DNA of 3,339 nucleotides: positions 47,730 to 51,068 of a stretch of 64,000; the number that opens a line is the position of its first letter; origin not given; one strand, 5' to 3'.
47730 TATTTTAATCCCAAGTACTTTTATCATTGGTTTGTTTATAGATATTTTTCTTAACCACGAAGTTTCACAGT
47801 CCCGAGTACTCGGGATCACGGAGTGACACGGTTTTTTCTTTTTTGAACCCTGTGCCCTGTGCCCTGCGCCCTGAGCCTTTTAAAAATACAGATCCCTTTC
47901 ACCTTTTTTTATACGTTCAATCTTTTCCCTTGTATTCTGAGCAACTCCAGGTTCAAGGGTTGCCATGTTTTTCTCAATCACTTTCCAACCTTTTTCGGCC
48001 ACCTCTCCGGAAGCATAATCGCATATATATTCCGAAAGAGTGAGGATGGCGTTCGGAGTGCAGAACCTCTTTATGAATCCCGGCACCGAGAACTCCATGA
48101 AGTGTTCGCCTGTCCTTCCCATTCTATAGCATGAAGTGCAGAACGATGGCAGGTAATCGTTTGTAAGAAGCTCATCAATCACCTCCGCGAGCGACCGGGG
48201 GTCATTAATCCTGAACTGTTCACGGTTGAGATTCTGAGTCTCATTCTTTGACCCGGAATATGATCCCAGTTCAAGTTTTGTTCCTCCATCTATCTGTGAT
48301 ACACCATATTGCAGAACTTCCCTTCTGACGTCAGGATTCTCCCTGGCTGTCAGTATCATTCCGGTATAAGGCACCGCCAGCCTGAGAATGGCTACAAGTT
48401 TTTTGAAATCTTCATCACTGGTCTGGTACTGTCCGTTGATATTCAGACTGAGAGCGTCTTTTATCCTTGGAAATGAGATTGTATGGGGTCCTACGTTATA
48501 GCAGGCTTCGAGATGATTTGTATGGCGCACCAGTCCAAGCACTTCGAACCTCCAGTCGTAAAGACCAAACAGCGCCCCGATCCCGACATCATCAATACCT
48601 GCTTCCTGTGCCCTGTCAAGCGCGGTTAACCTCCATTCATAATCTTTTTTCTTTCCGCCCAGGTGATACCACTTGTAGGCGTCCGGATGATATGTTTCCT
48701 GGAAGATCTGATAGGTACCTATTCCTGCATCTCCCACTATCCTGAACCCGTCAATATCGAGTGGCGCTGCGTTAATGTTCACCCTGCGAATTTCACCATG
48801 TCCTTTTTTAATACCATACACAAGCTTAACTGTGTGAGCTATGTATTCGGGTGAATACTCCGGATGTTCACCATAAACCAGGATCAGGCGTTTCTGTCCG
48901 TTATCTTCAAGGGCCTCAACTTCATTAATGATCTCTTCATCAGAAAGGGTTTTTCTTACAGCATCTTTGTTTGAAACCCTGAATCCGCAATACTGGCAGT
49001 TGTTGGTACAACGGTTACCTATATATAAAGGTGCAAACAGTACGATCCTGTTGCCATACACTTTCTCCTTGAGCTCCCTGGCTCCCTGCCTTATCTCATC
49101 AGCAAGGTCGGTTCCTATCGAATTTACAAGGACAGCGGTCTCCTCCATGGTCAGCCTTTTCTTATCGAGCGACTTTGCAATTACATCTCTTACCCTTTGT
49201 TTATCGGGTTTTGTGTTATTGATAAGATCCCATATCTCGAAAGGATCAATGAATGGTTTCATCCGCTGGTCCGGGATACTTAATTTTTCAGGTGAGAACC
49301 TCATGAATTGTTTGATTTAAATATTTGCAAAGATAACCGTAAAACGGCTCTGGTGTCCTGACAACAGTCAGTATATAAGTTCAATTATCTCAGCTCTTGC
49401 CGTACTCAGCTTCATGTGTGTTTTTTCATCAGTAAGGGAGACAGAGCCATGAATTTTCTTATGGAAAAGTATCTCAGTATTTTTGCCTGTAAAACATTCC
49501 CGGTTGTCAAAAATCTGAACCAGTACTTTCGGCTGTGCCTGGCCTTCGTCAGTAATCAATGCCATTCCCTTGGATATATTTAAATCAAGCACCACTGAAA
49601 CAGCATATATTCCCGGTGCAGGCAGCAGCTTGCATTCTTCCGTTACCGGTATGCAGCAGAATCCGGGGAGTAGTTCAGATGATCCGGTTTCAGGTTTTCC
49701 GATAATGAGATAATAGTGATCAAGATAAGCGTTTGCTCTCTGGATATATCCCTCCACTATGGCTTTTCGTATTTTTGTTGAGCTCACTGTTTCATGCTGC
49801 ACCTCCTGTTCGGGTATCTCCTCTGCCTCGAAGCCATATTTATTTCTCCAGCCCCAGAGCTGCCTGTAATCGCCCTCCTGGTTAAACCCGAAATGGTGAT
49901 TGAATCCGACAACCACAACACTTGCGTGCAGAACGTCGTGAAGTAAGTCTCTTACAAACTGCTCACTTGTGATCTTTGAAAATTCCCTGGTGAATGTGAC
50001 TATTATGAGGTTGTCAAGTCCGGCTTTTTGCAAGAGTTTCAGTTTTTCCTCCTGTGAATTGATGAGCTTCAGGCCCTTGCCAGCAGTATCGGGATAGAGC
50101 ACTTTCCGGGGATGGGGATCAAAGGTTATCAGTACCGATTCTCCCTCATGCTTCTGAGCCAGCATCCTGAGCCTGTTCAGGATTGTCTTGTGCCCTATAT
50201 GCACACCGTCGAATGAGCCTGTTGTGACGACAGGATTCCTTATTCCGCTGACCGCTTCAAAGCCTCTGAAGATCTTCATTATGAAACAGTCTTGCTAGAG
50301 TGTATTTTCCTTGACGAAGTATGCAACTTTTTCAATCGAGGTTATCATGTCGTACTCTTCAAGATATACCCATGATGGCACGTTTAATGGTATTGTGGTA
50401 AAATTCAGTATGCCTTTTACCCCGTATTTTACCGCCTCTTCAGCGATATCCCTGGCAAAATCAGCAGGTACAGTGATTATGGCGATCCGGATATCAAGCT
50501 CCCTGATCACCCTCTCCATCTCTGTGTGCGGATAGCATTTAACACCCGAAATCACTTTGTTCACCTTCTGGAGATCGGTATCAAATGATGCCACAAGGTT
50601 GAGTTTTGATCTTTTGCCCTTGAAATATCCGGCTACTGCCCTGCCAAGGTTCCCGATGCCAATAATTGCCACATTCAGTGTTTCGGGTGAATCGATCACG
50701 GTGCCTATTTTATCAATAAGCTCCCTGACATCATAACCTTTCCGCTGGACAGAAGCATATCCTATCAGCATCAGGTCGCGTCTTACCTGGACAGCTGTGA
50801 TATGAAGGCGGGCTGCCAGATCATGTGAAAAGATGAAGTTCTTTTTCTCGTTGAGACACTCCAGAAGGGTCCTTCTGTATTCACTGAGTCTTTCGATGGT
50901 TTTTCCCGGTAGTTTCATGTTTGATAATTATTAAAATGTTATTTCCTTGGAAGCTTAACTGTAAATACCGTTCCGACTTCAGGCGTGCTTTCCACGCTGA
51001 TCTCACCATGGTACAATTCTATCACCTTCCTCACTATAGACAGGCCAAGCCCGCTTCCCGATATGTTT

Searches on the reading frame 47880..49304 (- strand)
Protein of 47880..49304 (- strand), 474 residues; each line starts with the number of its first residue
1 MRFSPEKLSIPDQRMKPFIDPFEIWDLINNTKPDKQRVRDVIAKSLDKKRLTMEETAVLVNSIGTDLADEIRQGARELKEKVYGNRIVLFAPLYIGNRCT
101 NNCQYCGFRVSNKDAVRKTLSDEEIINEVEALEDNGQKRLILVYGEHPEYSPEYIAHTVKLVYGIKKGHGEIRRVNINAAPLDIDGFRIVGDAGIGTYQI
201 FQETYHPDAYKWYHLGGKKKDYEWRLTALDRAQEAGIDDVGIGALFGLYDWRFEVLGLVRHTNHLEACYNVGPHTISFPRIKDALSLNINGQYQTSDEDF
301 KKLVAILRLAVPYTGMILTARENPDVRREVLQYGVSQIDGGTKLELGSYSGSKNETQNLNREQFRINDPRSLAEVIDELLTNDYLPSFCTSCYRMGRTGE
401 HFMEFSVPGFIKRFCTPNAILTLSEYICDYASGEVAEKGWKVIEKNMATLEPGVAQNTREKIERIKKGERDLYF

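Call 3: search_protein_families(library=pfam, proteins=[window:47880-49304:-])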
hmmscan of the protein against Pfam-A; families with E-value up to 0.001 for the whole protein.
window:47880-49304:- (474 aa): 2 families
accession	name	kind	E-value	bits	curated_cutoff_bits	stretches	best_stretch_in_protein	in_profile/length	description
PF04055.27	Radical_SAM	-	7e-19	69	29.5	1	94-244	2-148/166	Radical SAM superfamily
PF06968.18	BATS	-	1.2e-12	48.3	22.2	1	278-384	2-87/88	Biotin and Thiamin Synthesis associated domain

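Call 6: search_protein_families(library=ncbifam, proteins=[window:47880-49304:-])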
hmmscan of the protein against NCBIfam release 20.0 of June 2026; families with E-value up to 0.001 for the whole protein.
window:47880-49304:- (474 aa): 17 families
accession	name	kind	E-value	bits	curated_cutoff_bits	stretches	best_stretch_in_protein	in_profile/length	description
TIGR03955.1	rSAM_HydG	equivalog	9.7e-146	485.9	312.15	1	16-474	9-470/470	[FeFe] hydrogenase H-cluster radical SAM maturase HydG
TIGR02351.2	thiH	equivalog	7.8e-84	281.8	380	1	38-386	22-358/364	2-iminoacetate synthase ThiH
TIGR03910.1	pyrrolys_PylB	equivalog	1.2e-21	77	348.2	1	37-237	4-201/347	methylornithine synthase PylB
TIGR03956.1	rSAM_HydE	equivalog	1.6e-21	76.9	254.6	1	46-250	6-203/340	[FeFe] hydrogenase H-cluster radical SAM maturase HydE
TIGR04158.1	rSAM_MIA_synth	equivalog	2.8e-21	75.7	400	1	73-370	44-345/368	3-methyl-2-indolic acid synthase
NF005609.0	PRK07360.1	equivalog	2.3e-11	43.1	426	1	35-163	5-133/374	7,8-didemethyl-8-hydroxy-5-deazariboflavin synthase subunit CofH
TIGR00433.2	bioB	equivalog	4.8e-11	42.5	225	1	51-320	3-260/307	biotin synthase BioB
TIGR03700.1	mena_SCO4494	equivalog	5.7e-11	41.9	434.55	1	43-161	3-120/351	aminofutalosine synthase MqnE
TIGR03699.1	menaquin_MqnC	equivalog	1.1e-09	37.6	428.1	1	50-162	2-114/342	cyclic dehypoxanthinyl futalosine synthase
TIGR03551.1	F420_cofH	equivalog_domain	1.7e-09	37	374.1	1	67-162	15-112/345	5-amino-6-(D-ribitylamino)uracil--L-tyrosine 4-hydroxyphenyl transferase CofH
TIGR00423.1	TIGR00423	subfamily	2e-09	37.2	260.25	1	96-162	12-78/310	CofH family radical SAM protein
TIGR03550.1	F420_cofG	equivalog_domain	7.4e-08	31.9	213.35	1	95-151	10-66/322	7,8-didemethyl-8-hydroxy-5-deazariboflavin synthase CofG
NF006276.0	PRK08444.1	equivalog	8.2e-08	31.6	560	1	40-162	2-122/353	aminofutalosine synthase MqnE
NF004884.0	PRK06245.1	equivalog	1.3e-07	30.9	209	1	95-160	21-84/340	7,8-didemethyl-8-hydroxy-5-deazariboflavin synthase subunit CofG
NF006687.0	PRK09234.1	equivalog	1.6e-06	26.6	1018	1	31-150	11-592/849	bifunctional FO biosynthesis protein CofGH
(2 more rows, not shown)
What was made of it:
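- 47880..49304 (-): hydG, H-cluster radical-SAM maturase. TIGR03955 at 486 bits (cut-off 312), call 6.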

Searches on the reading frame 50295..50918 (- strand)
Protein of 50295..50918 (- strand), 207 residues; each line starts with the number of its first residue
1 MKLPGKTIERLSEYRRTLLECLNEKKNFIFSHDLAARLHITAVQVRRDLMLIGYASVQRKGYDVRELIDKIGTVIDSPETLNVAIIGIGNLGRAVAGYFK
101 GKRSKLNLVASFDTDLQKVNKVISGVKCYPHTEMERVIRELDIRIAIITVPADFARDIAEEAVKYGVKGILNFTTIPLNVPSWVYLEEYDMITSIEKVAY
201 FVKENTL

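Call 3: search_protein_families(library=pfam, proteins=[window:50295-50918:-])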
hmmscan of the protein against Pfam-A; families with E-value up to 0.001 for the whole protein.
window:50295-50918:- (207 aa): 3 families
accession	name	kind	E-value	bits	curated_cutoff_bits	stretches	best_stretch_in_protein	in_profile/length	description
PF02629.25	CoA_binding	-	1.6e-19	70.9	22.3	1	81-175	4-96/97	CoA binding domain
PF06971.19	Put_DNA-bind_N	-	7.2e-13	48.9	27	1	2-49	1-48/49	Putative DNA-binding protein N-terminus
PF01408.29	GFO_IDH_MocA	-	6.7e-09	36.9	24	1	81-167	1-87/120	Oxidoreductase family, NAD-binding Rossmann fold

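Call 6: search_protein_families(library=ncbifam, proteins=[window:50295-50918:-])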
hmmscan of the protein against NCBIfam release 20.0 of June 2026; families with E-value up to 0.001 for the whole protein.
window:50295-50918:- (207 aa): 16 families
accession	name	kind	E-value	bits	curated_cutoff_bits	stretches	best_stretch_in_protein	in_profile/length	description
NF003995.0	PRK05472.2-4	subfamily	1.9e-57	194.3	126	1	2-205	5-208/213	redox-sensing transcriptional repressor Rex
NF003996.0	PRK05472.2-5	equivalog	1.2e-49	169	138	1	3-205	2-202/209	redox-sensing transcriptional repressor Rex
NF003993.0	PRK05472.2-2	equivalog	2.9e-47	161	217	1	2-203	5-206/212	redox-sensing transcriptional repressor Rex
NF003994.0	PRK05472.2-3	equivalog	3.2e-44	150.9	130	1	2-197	8-203/217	redox-sensing transcriptional repressor Rex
NF003989.0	PRK05472.1-3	equivalog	1.8e-43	148.8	177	1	2-205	7-210/215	redox-sensing transcriptional repressor Rex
NF003990.0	PRK05472.1-4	equivalog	2.9e-41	141.4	233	1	7-205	11-209/214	redox-sensing transcriptional repressor Rex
NF003992.0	PRK05472.2-1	equivalog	2.7e-39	134.8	226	1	2-201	20-219/249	redox-sensing transcriptional repressor Rex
NF003988.0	PRK05472.1-1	equivalog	1.1e-31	110.5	321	1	3-206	7-212/214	redox-sensing transcriptional repressor Rex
NF003991.0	PRK05472.1-5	equivalog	1.9e-28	99.8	198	1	2-204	6-208/211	redox-sensing transcriptional repressor Rex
NF040723.1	UDP-GlcNAcDh_Arch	equivalog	1.2e-05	25.1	450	1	81-168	1-86/302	UDP-N-acetylglucosamine 3-dehydrogenase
TIGR02717.1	AcCoA-syn-alpha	equivalog_domain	2.3e-05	23.3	567.15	1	102-171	24-93/447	acetate--CoA ligase alpha subunit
NF009825.0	PRK13302.1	equivalog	4.4e-05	23.1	253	1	79-171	5-96/271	aspartate dehydrogenase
NF045494.1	AcCoALig_Archglob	equivalog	5.8e-05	21.7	1200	1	122-171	265-310/665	acetate--CoA ligase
TIGR02853.1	spore_dpaA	equivalog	0.00011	21.6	319.65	1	81-152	152-219/287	dipicolinic acid synthetase subunit A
TIGR04380.1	myo_inos_iolG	equivalog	0.00018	20.5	355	1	81-166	2-88/330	inositol 2-dehydrogenase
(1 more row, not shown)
